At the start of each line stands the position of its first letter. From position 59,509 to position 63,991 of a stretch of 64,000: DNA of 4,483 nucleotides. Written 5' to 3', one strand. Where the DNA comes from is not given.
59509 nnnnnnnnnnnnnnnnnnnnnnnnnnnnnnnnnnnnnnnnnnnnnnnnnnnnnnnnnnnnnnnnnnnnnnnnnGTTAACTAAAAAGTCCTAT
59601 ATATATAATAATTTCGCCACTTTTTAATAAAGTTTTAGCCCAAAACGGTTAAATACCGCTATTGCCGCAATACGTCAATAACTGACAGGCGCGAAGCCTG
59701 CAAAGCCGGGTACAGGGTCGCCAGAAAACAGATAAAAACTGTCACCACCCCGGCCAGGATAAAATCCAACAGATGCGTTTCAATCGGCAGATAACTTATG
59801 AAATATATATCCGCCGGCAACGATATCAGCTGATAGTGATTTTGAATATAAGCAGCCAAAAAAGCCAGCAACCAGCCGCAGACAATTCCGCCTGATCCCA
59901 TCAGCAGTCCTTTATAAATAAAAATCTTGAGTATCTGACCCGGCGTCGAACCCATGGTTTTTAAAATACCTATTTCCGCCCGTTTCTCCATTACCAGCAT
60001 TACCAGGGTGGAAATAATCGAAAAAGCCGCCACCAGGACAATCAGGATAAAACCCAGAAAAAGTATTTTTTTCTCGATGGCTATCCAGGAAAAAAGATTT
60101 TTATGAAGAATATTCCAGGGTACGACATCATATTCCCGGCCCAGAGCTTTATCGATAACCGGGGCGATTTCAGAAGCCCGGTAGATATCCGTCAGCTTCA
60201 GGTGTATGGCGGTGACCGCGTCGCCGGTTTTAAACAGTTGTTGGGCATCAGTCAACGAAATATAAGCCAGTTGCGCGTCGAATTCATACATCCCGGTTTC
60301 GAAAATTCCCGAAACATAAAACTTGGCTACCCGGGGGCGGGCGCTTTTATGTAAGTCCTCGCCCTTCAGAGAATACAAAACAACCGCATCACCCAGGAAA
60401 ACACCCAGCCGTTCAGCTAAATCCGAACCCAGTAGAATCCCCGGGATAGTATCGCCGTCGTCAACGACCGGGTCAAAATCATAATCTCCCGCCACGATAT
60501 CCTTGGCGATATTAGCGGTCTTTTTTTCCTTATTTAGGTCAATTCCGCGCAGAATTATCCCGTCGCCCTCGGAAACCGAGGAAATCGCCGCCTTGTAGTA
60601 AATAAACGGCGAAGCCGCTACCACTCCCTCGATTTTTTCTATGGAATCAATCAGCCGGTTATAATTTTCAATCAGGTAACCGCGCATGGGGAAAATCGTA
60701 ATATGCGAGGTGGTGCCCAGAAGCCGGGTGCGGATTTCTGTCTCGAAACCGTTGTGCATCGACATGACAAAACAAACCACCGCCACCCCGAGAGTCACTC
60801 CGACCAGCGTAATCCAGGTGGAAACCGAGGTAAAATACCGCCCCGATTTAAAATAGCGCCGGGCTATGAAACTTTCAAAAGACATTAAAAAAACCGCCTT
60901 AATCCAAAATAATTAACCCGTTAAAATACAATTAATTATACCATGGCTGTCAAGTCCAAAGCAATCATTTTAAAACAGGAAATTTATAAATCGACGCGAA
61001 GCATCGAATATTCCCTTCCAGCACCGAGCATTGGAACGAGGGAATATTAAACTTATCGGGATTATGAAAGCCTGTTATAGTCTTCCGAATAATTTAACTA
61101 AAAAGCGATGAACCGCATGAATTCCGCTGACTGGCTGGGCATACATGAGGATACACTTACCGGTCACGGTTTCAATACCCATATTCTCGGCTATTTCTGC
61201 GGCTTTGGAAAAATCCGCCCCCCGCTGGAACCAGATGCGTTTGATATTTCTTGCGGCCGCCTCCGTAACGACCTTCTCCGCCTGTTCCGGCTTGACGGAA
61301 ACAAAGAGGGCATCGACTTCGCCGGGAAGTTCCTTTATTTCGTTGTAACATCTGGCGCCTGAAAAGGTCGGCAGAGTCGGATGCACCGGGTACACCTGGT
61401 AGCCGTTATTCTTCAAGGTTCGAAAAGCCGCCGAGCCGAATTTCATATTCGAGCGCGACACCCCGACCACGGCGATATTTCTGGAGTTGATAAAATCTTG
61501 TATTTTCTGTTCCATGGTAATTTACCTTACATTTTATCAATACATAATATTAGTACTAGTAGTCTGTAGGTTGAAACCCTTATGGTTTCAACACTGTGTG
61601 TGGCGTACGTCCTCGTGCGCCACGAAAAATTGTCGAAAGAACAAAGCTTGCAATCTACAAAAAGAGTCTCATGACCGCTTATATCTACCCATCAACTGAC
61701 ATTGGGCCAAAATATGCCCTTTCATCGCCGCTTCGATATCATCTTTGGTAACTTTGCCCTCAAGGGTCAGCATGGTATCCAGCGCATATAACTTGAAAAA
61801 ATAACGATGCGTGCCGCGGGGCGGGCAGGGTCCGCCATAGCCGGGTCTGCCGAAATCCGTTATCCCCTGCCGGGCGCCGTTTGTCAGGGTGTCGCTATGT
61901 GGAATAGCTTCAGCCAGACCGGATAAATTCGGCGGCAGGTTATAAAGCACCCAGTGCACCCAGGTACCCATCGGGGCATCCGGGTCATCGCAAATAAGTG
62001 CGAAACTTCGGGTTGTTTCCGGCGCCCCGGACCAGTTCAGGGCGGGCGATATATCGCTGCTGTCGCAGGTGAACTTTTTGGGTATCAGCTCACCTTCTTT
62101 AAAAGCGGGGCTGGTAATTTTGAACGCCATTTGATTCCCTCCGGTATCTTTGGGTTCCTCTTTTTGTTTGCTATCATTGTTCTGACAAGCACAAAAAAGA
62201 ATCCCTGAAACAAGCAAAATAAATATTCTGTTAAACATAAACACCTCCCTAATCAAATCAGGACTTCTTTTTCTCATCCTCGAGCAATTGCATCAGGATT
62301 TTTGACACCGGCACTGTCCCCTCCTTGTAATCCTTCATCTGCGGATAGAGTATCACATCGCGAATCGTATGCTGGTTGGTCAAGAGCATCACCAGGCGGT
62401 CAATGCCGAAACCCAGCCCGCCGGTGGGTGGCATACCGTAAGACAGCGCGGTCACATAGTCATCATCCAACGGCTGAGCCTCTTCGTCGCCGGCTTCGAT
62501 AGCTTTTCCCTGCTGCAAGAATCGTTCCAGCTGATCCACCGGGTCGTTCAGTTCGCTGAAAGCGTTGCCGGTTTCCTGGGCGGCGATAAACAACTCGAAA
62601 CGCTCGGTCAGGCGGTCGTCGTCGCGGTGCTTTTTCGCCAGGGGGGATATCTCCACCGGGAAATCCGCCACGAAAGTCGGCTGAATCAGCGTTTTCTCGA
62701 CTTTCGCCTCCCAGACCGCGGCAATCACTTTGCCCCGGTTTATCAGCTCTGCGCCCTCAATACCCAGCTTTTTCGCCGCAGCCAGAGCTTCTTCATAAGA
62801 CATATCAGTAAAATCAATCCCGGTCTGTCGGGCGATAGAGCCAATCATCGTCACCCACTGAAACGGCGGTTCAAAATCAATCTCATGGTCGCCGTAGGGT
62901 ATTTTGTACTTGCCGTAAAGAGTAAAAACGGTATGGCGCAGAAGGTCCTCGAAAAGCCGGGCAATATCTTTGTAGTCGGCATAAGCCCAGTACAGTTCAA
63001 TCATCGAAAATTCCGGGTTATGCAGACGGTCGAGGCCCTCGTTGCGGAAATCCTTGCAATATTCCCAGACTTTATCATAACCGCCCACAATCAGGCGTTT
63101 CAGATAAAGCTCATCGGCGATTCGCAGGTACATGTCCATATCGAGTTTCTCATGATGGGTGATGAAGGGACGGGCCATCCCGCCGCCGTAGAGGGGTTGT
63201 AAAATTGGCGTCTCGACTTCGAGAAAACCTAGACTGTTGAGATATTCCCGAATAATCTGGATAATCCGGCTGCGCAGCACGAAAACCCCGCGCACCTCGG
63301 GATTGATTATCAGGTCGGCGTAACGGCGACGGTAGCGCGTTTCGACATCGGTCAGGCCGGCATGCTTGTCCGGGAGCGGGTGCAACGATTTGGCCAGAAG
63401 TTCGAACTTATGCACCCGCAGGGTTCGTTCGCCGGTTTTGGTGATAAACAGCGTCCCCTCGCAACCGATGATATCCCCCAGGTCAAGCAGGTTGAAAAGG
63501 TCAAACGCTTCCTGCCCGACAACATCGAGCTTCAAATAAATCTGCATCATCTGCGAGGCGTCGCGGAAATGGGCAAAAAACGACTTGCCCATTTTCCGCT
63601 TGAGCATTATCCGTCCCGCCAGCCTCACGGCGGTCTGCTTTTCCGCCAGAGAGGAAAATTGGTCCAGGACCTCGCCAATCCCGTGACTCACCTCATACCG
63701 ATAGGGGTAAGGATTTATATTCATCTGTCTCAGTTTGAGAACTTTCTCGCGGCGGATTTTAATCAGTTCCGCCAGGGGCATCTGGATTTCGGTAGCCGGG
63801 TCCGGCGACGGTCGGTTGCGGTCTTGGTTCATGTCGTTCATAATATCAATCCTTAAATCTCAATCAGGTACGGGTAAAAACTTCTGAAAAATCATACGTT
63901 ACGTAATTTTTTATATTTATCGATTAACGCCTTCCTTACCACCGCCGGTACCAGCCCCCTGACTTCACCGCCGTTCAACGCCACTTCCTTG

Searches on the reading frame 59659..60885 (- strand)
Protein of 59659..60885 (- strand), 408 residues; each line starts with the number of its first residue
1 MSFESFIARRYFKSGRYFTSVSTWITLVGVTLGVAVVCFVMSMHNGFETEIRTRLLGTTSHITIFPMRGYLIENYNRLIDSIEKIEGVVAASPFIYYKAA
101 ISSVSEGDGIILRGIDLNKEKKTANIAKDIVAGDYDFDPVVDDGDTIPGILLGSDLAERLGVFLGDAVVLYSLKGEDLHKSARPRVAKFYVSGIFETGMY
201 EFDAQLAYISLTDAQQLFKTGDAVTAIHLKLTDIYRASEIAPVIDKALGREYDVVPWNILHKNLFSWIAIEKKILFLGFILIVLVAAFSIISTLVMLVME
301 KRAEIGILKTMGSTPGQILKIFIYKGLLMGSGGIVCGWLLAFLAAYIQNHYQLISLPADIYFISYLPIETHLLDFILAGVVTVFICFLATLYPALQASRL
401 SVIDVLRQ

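Call 64: search_protein_families(library=pfam, proteins=[window:59659-60885:-], max_evalue=0.00001)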
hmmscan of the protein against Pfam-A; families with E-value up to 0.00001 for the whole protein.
window:59659-60885:- (408 aa): 2 families
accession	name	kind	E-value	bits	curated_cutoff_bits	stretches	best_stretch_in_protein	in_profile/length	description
PF02687.27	FtsX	-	1.4e-16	61.1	25.5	1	278-401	3-119/120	FtsX-like permease C-terminal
PF12704.14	MacB_PCD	-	1.3e-14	55.4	27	1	23-237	1-197/207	MacB-like periplasmic core domain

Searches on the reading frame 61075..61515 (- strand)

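Call 64: search_protein_families(library=pfam, proteins=[window:61075-61515:-], max_evalue=0.00001)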
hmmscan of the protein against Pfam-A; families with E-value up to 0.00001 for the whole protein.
window:61075-61515:- (146 aa): 2 families
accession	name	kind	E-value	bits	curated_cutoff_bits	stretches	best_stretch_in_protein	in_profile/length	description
PF13380.12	CoA_binding_2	-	1.1e-28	100.4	22.8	1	12-125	1-114/116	CoA binding domain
PF02629.25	CoA_binding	-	2.1e-08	35.2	22.3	1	12-95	4-92/97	CoA binding domain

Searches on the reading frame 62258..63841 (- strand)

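Call 64: search_protein_families(library=pfam, proteins=[window:62258-63841:-], max_evalue=0.00001)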
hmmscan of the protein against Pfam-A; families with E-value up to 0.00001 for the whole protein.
window:62258-63841:- (527 aa): 2 families
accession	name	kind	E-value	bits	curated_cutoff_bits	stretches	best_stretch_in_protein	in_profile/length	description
PF00152.25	tRNA-synt_2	-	3e-88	296.3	25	1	166-503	2-308/308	tRNA synthetases class II (D, K and N)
PF01336.31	tRNA_anti-codon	-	4e-13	49.5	27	1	72-149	1-75/75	OB-fold nucleic acid binding domain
